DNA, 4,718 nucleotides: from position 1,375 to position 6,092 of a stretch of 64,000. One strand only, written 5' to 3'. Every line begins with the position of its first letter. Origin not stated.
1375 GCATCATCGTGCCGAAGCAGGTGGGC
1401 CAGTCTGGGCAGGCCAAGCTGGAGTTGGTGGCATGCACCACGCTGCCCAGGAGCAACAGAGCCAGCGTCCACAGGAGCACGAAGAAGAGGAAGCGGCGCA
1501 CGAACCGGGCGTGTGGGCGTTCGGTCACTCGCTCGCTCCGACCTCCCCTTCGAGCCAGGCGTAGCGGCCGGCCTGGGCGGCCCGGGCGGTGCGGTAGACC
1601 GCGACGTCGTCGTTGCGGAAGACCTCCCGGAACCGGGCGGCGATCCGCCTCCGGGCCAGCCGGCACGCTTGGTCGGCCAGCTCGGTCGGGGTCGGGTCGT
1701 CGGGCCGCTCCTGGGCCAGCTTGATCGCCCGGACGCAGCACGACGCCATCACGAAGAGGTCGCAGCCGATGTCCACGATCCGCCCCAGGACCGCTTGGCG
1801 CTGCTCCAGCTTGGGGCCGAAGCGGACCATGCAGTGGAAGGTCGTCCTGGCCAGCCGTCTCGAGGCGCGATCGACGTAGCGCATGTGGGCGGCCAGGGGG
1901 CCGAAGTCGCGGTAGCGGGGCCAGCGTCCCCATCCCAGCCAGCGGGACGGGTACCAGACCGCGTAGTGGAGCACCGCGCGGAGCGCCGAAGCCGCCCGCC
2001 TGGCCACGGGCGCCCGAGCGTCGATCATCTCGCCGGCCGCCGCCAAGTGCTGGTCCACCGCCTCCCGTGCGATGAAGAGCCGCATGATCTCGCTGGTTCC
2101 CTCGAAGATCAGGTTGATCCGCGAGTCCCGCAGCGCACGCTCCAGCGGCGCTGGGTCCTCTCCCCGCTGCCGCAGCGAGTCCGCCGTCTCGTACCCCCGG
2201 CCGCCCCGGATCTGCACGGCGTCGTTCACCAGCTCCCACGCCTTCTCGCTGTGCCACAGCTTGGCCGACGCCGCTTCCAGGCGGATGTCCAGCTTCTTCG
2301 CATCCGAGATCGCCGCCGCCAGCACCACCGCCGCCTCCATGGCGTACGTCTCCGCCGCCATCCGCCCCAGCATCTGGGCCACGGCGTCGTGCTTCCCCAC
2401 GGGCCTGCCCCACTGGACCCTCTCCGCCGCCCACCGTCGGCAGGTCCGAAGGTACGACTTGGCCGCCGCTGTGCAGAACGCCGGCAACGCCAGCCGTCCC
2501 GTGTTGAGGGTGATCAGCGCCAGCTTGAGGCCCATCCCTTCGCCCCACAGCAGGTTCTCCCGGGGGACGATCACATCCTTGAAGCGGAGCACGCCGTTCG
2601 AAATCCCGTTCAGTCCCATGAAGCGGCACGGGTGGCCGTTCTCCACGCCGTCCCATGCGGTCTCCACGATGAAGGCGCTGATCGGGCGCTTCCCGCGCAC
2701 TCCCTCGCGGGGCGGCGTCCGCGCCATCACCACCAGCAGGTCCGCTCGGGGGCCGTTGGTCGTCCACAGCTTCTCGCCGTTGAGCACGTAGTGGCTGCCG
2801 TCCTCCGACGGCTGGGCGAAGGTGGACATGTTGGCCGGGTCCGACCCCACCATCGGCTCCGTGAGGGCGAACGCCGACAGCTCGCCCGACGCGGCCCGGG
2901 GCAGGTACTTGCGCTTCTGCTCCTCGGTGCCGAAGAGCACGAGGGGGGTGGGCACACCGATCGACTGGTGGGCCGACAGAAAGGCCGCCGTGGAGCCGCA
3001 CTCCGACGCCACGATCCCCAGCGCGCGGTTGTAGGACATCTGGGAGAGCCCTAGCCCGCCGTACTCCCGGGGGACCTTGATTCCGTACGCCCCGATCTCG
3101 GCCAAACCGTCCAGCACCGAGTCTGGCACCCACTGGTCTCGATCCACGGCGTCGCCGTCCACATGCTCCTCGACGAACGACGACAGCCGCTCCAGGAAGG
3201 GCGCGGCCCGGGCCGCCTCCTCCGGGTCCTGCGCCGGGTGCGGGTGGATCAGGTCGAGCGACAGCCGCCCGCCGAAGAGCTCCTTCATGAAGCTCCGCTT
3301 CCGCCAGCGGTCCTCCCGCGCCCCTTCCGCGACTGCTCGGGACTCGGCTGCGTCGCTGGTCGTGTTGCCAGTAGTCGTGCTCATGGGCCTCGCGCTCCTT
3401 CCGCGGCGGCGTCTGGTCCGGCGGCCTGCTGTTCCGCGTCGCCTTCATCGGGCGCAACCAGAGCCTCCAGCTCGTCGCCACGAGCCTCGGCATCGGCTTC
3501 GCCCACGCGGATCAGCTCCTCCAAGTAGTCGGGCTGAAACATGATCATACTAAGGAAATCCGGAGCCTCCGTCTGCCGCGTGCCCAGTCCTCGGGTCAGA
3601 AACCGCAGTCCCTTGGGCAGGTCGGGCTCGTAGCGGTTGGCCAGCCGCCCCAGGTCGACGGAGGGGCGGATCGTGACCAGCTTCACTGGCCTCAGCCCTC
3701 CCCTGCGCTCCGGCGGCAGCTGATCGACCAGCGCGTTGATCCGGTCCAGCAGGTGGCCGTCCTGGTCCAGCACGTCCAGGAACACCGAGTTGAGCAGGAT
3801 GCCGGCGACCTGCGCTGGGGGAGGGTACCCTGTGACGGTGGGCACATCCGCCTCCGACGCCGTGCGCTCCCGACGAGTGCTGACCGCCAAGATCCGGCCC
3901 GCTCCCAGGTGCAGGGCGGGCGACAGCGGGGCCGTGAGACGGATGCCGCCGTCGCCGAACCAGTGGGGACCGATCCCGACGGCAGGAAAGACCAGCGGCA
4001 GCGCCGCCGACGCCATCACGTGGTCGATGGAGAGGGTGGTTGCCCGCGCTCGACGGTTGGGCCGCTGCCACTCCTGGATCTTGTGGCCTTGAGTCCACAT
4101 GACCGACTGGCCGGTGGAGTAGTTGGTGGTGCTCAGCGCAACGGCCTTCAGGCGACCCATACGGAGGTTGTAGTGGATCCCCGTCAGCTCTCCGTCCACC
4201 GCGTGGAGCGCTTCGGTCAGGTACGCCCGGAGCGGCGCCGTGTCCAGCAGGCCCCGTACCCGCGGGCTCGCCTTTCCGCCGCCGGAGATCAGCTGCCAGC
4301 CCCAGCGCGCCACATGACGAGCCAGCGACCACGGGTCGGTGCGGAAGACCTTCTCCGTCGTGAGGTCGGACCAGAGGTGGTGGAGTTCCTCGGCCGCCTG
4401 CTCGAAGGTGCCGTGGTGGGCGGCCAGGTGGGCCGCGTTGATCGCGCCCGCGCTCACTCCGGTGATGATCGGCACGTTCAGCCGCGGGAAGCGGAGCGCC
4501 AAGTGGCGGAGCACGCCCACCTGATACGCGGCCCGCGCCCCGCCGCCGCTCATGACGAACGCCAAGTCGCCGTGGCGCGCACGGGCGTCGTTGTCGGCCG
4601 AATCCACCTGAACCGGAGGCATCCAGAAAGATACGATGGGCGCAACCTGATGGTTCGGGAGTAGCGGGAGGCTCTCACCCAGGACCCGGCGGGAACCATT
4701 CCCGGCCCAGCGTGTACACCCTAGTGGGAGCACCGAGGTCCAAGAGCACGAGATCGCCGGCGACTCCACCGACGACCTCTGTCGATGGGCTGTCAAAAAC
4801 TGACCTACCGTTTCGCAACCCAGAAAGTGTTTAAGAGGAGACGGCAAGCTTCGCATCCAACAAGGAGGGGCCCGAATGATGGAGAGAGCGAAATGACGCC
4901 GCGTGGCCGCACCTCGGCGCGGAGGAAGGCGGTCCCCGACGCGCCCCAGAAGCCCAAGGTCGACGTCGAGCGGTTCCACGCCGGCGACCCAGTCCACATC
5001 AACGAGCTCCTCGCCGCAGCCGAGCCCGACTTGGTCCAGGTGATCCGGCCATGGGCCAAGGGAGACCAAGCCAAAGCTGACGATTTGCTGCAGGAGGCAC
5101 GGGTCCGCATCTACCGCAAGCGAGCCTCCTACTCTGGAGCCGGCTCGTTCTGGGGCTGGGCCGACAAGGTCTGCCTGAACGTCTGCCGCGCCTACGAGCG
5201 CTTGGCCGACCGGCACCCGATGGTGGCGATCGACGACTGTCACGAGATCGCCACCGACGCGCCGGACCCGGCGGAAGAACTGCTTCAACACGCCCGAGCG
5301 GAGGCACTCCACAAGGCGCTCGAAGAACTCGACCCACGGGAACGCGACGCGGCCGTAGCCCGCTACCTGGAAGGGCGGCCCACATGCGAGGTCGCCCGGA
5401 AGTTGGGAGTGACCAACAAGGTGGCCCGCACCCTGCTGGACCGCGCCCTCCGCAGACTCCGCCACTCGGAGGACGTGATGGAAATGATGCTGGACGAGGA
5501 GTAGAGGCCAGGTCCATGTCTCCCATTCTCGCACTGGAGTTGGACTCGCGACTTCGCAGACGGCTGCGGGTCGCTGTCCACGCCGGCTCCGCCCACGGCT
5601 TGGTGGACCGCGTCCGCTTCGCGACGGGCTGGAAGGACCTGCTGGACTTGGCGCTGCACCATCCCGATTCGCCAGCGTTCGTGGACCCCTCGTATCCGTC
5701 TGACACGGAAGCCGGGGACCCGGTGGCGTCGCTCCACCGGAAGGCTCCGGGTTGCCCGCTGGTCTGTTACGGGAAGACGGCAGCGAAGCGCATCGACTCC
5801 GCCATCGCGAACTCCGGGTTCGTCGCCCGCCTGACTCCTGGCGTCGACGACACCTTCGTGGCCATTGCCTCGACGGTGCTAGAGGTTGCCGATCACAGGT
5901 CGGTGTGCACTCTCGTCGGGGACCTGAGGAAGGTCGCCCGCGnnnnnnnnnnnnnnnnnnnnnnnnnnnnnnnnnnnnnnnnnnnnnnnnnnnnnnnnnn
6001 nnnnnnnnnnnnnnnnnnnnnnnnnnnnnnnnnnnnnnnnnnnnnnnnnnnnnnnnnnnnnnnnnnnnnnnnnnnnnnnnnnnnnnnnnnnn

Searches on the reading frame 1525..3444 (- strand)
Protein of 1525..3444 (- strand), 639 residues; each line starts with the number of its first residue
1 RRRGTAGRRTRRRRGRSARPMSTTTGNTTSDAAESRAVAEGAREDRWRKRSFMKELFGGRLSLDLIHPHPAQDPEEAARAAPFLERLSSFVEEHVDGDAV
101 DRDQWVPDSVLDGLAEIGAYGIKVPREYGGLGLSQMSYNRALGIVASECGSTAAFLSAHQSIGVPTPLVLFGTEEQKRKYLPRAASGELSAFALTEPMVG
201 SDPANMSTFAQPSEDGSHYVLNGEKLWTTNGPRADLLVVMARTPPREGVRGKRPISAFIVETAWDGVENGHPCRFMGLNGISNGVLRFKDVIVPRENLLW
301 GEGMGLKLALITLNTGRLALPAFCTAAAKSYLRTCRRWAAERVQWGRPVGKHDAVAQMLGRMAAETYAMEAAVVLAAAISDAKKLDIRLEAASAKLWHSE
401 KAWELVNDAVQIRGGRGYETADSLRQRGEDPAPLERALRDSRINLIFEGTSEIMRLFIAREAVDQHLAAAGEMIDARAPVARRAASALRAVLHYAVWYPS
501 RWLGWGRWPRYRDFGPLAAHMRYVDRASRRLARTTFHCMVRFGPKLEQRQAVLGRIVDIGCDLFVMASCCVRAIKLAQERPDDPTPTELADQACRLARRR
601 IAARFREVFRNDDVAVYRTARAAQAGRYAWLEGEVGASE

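Call 50: search_protein_families(library=pfam, proteins=[window:1525-3444:-])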
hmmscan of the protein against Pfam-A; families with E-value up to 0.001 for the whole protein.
window:1525-3444:- (639 aa): 6 families
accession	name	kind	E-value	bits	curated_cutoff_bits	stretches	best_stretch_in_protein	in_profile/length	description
PF00441.29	Acyl-CoA_dh_1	-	1.6e-33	116.4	22.4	1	303-461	1-148/150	Acyl-CoA dehydrogenase, C-terminal domain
PF02771.21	Acyl-CoA_dh_N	-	9.8e-24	84.4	22.9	1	83-188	7-113/113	Acyl-CoA dehydrogenase, N-terminal domain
PF02770.24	Acyl-CoA_dh_M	-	1.8e-21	76.6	33.3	1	191-291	1-97/97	Acyl-CoA dehydrogenase, middle domain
PF21263.2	Acyl-CoA-dh_C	-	2.5e-06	28.1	27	1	541-604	16-73/96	Acyl-CoA dehydrogenase, C-terminal domain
PF21343.2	ACAD9-ACADV_C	-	3e-06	28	27.8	1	528-619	14-106/120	ACAD9/ACADV, C-terminal domain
PF09317.16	ACDH_C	-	0.00032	20.9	25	1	514-614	60-156/284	Acyl-CoA dehydrogenase, C-terminal, bacterial type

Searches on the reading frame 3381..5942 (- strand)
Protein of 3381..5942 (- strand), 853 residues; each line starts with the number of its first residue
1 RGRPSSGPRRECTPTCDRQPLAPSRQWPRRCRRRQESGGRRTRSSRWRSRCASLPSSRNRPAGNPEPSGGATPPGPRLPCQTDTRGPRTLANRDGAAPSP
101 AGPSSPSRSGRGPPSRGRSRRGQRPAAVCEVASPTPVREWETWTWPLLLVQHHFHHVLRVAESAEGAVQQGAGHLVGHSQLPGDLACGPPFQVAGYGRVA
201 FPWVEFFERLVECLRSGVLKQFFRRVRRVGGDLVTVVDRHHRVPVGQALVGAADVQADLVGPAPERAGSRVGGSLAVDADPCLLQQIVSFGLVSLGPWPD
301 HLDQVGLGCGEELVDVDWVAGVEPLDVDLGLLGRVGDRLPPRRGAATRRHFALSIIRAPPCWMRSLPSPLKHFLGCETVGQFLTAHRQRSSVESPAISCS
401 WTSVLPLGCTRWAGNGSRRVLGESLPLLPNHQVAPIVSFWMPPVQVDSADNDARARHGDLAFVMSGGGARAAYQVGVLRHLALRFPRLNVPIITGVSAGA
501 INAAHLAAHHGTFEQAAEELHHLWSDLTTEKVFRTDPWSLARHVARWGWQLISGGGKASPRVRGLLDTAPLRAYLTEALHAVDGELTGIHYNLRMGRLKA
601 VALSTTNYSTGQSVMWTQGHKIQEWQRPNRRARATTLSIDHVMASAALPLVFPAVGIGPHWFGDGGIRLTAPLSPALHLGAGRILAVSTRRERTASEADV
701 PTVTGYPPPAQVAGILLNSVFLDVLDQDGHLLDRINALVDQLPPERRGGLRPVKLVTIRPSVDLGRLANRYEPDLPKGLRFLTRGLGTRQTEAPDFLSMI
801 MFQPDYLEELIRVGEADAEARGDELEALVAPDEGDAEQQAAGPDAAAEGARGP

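Call 50: search_protein_families(library=pfam, proteins=[window:3381-5942:-])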
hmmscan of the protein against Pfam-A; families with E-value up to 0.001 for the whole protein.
window:3381-5942:- (853 aa): 1 family
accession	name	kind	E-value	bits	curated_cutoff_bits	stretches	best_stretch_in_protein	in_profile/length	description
PF01734.28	Patatin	-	1.2e-24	88.1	27.7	1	463-677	2-191/191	Patatin-like phospholipase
